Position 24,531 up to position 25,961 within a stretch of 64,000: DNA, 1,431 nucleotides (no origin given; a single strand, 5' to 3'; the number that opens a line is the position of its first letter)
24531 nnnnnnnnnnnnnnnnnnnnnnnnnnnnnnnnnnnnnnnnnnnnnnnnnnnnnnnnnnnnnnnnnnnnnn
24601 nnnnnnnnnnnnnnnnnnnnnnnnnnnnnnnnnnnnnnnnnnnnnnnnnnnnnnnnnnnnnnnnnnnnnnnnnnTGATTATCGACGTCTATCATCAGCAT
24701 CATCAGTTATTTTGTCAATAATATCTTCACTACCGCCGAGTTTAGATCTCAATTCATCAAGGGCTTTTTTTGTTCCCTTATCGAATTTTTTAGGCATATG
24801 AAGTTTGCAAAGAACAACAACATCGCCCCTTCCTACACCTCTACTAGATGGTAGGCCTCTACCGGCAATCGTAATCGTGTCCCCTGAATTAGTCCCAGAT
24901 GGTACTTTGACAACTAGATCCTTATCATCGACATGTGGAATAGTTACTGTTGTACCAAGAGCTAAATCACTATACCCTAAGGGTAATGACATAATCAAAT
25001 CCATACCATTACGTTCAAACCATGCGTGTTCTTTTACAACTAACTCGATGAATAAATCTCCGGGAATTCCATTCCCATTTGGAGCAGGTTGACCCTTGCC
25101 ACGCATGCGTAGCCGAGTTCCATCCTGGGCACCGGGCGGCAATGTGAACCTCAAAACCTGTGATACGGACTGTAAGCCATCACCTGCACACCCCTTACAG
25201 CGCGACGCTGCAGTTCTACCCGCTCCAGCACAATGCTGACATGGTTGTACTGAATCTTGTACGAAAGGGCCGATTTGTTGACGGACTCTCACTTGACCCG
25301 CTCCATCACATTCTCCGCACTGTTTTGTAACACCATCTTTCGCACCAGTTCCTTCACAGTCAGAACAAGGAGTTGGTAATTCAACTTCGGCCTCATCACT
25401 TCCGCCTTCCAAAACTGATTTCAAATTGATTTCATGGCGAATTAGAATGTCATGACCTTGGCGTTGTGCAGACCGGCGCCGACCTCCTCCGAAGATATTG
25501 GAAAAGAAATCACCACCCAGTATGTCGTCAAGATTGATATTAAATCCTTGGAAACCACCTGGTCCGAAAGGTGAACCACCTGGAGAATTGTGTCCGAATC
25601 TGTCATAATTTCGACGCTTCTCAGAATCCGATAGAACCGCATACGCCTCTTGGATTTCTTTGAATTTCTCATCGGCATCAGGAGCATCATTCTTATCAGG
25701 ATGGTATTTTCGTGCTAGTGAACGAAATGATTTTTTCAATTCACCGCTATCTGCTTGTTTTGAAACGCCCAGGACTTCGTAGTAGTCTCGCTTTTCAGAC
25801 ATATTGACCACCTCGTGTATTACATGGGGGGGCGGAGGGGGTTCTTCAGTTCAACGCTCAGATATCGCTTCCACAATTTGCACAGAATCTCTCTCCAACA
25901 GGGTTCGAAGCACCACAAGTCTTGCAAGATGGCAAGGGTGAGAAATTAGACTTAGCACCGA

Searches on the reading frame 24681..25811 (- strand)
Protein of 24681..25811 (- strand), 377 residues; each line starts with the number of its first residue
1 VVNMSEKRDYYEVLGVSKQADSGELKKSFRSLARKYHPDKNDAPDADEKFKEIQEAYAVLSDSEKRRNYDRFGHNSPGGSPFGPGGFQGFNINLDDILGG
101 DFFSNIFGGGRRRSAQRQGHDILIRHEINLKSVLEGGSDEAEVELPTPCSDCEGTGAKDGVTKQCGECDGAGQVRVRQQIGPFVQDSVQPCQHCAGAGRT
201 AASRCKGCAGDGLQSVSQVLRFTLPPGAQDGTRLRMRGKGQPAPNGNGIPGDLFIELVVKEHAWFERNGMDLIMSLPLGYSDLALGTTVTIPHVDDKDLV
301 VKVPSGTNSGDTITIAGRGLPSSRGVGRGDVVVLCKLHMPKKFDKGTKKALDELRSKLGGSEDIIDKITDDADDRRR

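Call 78: search_protein_families(library=pfam, proteins=[window:24681-25811:-], max_evalue=0.00001)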
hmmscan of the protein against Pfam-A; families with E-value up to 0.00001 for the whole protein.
window:24681-25811:- (377 aa): 3 families
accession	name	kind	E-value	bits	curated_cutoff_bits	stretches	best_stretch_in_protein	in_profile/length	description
PF01556.23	DnaJ_C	-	3.2e-34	118.6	26.6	1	127-340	6-152/152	DnaJ C terminal domain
PF00226.36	DnaJ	-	5.4e-27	94.1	27.8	1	9-70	1-63/63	DnaJ domain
PF00684.25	DnaJ_CXXCXGXG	-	2.3e-12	47.4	32.7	1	149-212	1-65/65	DnaJ central domain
